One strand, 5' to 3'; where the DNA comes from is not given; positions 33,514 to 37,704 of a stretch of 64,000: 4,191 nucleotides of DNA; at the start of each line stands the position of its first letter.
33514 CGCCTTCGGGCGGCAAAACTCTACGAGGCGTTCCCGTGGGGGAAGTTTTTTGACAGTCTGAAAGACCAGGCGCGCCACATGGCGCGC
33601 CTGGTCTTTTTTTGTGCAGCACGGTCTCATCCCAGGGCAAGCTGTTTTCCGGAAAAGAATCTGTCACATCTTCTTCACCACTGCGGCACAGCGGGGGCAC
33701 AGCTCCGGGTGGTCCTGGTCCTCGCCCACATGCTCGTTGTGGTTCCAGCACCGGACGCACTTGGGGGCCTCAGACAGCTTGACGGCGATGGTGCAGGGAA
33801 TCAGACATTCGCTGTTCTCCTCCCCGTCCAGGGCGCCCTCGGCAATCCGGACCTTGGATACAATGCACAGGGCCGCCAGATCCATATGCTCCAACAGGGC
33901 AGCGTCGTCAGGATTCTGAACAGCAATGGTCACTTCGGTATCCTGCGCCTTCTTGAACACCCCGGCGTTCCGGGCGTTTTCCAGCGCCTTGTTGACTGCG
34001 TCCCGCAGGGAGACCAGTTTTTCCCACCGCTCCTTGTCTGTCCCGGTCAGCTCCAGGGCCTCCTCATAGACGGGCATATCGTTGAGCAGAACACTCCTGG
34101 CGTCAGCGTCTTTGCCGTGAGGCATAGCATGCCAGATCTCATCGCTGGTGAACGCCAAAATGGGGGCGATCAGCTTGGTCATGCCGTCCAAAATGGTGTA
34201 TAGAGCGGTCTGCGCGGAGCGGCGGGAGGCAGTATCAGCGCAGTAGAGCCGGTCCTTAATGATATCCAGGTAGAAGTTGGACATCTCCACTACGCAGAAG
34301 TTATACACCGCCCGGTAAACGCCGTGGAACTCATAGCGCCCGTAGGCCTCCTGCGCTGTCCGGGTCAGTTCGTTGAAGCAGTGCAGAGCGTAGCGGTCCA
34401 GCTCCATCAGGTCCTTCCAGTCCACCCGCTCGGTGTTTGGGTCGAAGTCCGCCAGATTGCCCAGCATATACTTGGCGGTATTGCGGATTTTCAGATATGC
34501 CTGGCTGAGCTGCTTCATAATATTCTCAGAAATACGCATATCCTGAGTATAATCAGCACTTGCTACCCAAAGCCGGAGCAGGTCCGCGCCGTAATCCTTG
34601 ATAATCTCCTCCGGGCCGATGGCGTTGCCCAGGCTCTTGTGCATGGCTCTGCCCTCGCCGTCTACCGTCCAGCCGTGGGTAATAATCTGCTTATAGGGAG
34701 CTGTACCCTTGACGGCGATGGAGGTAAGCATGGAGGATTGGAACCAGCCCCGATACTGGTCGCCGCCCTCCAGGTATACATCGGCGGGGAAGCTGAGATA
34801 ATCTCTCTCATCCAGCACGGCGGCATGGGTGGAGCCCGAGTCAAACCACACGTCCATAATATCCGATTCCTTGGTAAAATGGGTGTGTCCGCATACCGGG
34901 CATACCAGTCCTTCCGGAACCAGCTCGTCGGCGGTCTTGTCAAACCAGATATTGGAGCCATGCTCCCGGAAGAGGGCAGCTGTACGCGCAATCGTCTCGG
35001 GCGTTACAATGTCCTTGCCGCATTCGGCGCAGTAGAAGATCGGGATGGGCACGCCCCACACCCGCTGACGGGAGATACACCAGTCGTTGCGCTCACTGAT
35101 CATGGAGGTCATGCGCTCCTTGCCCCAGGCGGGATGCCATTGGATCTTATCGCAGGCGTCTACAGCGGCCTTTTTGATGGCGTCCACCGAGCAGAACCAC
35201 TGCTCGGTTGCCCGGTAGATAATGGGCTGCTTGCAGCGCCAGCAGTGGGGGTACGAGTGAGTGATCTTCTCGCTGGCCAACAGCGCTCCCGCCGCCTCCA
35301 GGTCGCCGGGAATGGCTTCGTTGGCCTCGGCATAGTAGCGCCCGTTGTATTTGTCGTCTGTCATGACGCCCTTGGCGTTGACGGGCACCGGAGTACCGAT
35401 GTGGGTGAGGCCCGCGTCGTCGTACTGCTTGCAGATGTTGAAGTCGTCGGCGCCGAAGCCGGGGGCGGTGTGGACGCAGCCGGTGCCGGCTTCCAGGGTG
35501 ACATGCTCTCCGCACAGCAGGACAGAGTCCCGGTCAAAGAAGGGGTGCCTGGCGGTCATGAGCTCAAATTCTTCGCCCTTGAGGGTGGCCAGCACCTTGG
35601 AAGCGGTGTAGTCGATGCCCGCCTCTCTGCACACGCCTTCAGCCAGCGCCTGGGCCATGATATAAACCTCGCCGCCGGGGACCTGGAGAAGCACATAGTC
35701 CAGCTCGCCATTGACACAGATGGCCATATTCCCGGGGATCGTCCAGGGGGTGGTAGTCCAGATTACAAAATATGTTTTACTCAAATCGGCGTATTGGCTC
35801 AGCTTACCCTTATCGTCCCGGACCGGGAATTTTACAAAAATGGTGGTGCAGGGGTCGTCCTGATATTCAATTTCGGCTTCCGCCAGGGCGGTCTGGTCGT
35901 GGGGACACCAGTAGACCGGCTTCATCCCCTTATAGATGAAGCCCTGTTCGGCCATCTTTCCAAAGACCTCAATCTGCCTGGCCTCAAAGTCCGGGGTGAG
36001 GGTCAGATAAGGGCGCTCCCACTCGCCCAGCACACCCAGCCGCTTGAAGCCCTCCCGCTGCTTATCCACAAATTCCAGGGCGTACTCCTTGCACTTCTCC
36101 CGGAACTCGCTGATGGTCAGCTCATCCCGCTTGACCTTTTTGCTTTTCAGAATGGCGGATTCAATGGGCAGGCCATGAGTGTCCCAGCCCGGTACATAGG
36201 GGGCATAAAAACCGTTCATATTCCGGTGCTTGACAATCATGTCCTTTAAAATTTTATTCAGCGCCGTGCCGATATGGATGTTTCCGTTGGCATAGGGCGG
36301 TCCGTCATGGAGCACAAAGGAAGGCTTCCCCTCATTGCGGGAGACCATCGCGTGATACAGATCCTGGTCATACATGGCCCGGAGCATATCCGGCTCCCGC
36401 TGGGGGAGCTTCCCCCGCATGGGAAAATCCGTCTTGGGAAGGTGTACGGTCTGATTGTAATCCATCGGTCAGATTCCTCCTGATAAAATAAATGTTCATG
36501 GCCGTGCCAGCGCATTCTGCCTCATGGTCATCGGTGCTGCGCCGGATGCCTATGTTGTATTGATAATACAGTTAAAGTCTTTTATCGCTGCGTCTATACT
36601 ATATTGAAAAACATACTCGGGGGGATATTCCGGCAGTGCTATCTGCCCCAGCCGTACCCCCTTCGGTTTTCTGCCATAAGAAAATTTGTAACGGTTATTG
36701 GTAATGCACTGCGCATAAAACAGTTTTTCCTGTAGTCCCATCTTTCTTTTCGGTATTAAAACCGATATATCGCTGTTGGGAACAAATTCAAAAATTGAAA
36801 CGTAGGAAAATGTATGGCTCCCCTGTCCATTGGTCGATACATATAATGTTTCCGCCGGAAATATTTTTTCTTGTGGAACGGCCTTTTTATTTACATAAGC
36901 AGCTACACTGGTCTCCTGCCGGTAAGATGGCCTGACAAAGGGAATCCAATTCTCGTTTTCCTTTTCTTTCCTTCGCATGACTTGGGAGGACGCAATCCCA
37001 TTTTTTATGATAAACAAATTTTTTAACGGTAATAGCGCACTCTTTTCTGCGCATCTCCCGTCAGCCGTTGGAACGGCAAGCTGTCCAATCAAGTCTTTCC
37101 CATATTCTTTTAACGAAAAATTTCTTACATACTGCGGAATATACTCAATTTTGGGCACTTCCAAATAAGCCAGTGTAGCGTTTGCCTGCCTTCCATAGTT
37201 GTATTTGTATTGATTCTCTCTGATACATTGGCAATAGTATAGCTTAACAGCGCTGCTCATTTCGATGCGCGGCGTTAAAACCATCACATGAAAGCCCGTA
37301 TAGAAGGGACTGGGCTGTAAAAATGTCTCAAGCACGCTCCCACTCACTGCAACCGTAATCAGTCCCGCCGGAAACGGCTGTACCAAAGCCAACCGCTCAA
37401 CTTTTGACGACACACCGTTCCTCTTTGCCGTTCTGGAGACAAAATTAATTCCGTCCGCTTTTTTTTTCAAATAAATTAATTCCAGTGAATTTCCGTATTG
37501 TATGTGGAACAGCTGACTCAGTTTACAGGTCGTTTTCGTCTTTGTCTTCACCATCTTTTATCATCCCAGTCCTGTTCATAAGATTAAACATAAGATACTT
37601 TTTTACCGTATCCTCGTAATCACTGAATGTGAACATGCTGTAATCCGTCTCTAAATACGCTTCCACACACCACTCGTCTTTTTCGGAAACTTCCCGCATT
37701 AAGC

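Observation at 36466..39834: Low-GC restriction-modification cassette inserted between the Ile T-box riboswitch and ileS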

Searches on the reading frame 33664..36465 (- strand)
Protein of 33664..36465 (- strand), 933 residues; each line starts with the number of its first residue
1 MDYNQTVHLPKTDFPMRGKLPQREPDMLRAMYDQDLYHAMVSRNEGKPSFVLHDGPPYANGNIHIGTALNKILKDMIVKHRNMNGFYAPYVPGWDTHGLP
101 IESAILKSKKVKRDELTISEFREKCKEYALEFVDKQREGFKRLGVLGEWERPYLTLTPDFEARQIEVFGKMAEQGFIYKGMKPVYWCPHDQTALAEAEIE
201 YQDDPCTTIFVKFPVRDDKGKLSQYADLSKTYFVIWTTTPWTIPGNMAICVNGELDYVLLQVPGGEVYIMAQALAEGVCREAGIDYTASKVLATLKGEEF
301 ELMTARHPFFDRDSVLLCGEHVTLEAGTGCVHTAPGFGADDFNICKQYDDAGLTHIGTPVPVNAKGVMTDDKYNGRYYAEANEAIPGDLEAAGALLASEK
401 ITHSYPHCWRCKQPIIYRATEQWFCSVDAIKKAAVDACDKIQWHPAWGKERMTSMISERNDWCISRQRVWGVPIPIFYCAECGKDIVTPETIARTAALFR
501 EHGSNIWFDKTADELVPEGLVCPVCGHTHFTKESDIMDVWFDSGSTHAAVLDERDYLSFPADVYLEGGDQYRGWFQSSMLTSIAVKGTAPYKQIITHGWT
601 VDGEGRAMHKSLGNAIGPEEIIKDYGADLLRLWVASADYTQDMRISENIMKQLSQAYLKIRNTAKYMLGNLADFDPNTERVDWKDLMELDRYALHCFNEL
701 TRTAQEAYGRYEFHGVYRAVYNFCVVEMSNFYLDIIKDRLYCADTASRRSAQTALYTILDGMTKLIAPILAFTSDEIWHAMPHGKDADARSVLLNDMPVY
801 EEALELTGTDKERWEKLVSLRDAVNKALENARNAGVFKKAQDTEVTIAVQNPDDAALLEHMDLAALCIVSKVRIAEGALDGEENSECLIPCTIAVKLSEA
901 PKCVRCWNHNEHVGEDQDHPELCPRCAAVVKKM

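Call 7: search_protein_families(library=pfam, proteins=[window:33664-36465:-], max_evalue=0.01)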
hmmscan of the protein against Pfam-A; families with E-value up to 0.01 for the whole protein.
window:33664-36465:- (933 aa): 6 families
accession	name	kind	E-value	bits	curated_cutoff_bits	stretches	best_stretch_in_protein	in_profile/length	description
PF00133.28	tRNA-synt_1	-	5.3e-139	464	22.7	1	31-646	6-414/414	tRNA synthetases class I (I, L, M and V)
PF08264.19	Anticodon_1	-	2.4e-32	112.3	25.1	1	690-847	1-148/148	Anticodon-binding domain of tRNA ligase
PF09334.17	tRNA-synt_1g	-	3.2e-23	82.6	20.1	3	57-202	8-138/391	tRNA synthetases class I (M)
PF06827.20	zf-FPG_IleRS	-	3.6e-09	36.7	21.3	1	902-928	3-29/30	Zinc finger found in FPG and IleRS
PF01406.26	tRNA-synt_1e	-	9.3e-06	25.6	27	1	578-652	225-298/301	tRNA synthetases class I (C) catalytic domain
PF01921.24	tRNA-synt_1f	-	0.00049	19.6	27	1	586-664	263-339/360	tRNA synthetases class I (K)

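Call 10: find_related_loci(query=window:33664-36465:-, collection=genome_contigs, flank=10000)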
Query window:33664-36465:- (933 aa) in genome_contigs; peptide patterns used: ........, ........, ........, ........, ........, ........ (x = any residue, [..] = any of these).
600 stretches matched a pattern (row limit reached: there are more); 599 encode a relative of the query (tblastn E <= 1e-3); the best 80 are kept; 80 distinct loci.
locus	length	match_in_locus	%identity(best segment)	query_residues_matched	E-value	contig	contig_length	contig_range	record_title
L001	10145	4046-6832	77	1-930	0e+0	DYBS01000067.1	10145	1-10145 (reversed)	MAG TPA_asm: Clostridiales bacterium isolate HRGM_Genome_2521 HRGM_Genome_2521_67, whole genome shotgun sequence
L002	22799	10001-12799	70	1-931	0e+0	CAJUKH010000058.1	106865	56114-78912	MAG TPA_asm: uncultured Oscillospiraceae bacterium isolate MGBC161418 genome assembly, contig: MGBC161418.58, whole geno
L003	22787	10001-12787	69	1-930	0e+0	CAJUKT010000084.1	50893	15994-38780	MAG TPA_asm: uncultured Oscillospiraceae bacterium isolate MGBC159253 genome assembly, contig: MGBC159253.84, whole geno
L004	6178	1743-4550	60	2-933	0e+0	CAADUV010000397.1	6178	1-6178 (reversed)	MAG TPA_asm: uncultured Oscillospiraceae bacterium, isolate HGM13152, WGS project CAADUV010000000 data, contig: ERS23558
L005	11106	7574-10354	70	1-932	0e+0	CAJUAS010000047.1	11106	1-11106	MAG TPA_asm: uncultured Oscillospiraceae bacterium isolate MGBC124762 genome assembly, contig: MGBC124762.47, whole geno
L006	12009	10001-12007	79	1-669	0e+0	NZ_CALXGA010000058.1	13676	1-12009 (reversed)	MAG: uncultured Intestinimonas sp. isolate BRZ_F__bin67 BRZ_F__NODE_5038_length_13676_cov_10.436282, whole genome shotgu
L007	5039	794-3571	59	2-930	0e+0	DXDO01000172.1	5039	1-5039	MAG TPA_asm: Candidatus Agathobaculum merdigallinarum isolate ChiSjej1B19-3834 ChiSjej1B19M5__C248878_L5039_SAMN08009937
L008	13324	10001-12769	58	2-933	0e+0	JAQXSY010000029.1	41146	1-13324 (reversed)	MAG: Bacillota bacterium isolate SUG1495 k141_1862931, whole genome shotgun sequence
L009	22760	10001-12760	58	3-931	0e+0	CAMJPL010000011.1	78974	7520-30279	MAG: uncultured Clostridia bacterium isolate SRR12081301_bin.2_metaWRAP_v1.3_MAG genome assembly, contig: ERZ12289766.34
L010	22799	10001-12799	71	1-930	0e+0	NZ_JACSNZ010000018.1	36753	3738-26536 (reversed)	Pseudoflavonifractor capillosus strain An386a An386a_contig-110_17, whole genome shotgun sequence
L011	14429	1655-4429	55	1-933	0e+0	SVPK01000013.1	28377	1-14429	MAG: Oscillospiraceae bacterium isolate SIG589 NODE_33589_length_28377_cov_4.106513, whole genome shotgun sequence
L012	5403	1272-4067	55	1-930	0e+0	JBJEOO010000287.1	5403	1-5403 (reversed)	MAG: Hominenteromicrobium sp. isolate LOHA18_bin.011 NODE_8433_length_5403_cov_3.950262, whole genome shotgun sequence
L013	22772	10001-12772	55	2-930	0e+0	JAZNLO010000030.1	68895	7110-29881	MAG: Acutalibacteraceae bacterium isolate T1900044670_TS20190136.MAGScoT_cleanbin_000005 SGB_1578_k141_3327215, whole ge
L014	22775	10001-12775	55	2-933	0e+0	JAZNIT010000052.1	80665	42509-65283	MAG: Acutalibacteraceae bacterium isolate T1900044684_TS20190150.MAGScoT_cleanbin_000007 SGB_1709_k141_1565686, whole ge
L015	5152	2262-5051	55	1-931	0e+0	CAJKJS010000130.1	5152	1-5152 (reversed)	MAG TPA_asm: uncultured Ruminococcaceae bacterium isolate ERR1600698-bin.13 genome assembly, contig: NODE_9997_length_51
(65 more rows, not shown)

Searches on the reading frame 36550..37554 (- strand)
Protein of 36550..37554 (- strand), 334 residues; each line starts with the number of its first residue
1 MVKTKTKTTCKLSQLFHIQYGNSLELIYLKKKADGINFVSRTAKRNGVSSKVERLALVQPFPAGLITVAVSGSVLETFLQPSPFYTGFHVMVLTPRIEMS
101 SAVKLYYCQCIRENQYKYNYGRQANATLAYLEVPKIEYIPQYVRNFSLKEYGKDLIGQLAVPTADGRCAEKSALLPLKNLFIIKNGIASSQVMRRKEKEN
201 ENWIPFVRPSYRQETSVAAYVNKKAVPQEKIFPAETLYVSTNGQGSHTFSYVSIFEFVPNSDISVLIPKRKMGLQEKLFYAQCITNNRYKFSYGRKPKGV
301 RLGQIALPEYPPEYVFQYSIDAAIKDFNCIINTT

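Call 7: search_protein_families(library=pfam, proteins=[window:36550-37554:-], max_evalue=0.01)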
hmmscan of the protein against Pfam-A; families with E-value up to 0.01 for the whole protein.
window:36550-37554:- (334 aa): 1 family
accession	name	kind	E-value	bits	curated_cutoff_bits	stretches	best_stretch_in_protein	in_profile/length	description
PF01420.25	Methylase_S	-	3.4e-12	47.3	22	2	8-136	5-134/168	Type I restriction modification DNA specificity domain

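Call 8: search_protein_families(library=ncbifam, proteins=[window:36550-37554:-], max_evalue=0.01)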
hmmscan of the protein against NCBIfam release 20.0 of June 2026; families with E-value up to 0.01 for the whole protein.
window:36550-37554:- (334 aa): 0 families

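Call 9: search_protein_families(library=padloc, proteins=[window:36550-37554:-], max_evalue=0.01)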
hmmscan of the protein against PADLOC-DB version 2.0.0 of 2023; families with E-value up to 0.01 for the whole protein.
window:36550-37554:- (334 aa): 2 families
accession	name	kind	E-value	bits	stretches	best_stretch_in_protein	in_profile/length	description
PDLC03594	Specificity_II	-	4e-76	254.2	1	11-318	3-308/322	Type II specificity subunit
PDLC03591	Specificity_II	-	7.4e-09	33.1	1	8-127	8-126/341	Type II specificity subunit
